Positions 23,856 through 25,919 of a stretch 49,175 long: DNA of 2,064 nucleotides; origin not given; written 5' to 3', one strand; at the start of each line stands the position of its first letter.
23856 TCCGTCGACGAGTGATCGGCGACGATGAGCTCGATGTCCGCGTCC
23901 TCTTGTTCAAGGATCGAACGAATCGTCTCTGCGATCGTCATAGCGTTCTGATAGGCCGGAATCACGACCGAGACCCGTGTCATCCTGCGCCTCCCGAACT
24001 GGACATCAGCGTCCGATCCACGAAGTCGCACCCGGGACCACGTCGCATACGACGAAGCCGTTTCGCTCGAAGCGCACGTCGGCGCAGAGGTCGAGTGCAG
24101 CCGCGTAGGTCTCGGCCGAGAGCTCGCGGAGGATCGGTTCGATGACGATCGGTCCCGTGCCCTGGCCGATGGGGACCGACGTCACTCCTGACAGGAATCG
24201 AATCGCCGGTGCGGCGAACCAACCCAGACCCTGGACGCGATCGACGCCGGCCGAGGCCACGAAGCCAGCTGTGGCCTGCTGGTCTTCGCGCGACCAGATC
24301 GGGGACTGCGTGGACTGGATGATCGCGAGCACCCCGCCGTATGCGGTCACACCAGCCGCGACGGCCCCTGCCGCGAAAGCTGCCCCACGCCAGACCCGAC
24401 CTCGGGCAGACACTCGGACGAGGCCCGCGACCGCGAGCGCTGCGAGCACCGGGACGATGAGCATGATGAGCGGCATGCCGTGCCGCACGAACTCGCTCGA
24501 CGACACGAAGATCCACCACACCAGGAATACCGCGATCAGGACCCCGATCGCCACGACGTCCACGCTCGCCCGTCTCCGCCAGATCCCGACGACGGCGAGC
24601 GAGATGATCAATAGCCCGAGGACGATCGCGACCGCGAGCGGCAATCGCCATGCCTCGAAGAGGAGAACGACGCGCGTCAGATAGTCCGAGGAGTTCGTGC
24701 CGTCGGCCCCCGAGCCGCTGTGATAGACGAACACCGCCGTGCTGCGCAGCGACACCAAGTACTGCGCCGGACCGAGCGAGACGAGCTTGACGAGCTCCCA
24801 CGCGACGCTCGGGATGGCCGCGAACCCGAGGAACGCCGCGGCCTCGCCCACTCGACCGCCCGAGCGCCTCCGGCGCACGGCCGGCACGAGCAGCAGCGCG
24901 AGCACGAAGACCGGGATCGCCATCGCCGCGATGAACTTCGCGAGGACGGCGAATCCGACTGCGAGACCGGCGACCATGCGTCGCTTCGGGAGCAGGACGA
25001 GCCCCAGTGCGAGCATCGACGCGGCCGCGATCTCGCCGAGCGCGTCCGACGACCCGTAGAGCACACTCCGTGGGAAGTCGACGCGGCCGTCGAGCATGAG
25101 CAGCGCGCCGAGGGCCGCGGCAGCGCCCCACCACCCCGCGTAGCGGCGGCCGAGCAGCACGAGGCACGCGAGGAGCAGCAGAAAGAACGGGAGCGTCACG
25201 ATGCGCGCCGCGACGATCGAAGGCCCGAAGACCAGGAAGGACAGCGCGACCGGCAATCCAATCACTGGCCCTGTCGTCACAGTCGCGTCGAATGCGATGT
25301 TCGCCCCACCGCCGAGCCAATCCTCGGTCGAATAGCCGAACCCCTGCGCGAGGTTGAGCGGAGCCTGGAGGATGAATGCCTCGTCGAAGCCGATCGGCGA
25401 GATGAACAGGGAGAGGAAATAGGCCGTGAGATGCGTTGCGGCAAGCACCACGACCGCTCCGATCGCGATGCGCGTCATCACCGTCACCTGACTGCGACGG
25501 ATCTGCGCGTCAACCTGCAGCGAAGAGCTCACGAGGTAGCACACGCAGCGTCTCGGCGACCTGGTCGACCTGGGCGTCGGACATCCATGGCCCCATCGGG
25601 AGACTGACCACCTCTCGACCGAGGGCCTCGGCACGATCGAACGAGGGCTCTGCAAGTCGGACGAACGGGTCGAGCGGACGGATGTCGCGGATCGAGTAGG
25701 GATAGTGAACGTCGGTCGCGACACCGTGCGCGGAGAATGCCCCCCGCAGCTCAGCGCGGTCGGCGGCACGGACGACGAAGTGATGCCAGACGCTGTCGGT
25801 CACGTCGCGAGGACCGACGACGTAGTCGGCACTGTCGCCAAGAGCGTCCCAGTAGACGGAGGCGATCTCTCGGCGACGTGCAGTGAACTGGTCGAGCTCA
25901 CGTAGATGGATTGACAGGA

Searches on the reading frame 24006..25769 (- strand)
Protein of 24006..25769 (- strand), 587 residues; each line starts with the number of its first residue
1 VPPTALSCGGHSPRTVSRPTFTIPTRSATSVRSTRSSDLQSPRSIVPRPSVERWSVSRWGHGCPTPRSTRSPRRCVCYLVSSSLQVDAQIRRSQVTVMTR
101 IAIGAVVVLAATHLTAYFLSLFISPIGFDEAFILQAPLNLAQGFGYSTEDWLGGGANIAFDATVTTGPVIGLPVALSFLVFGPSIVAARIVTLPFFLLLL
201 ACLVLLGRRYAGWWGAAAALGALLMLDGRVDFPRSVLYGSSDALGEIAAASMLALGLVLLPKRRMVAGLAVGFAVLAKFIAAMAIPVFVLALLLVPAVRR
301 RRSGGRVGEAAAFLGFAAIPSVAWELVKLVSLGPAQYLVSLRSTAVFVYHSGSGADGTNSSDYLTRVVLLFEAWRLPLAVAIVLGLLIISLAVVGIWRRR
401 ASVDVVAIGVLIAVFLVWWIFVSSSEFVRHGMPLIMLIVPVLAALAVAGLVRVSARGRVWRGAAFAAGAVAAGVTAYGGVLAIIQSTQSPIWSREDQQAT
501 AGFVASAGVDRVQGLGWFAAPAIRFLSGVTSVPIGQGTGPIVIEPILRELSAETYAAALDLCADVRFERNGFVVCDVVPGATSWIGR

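Call 38: search_protein_families(library=pfam, proteins=[window:24006-25769:-], max_evalue=0.0001)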
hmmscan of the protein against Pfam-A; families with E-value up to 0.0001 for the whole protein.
window:24006-25769:- (587 aa): 1 family
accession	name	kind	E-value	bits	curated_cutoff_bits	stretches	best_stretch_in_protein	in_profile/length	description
PF13231.12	PMT_2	-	3.1e-05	24.7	26.1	1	168-324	4-160/160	Dolichyl-phosphate-mannose-protein mannosyltransferase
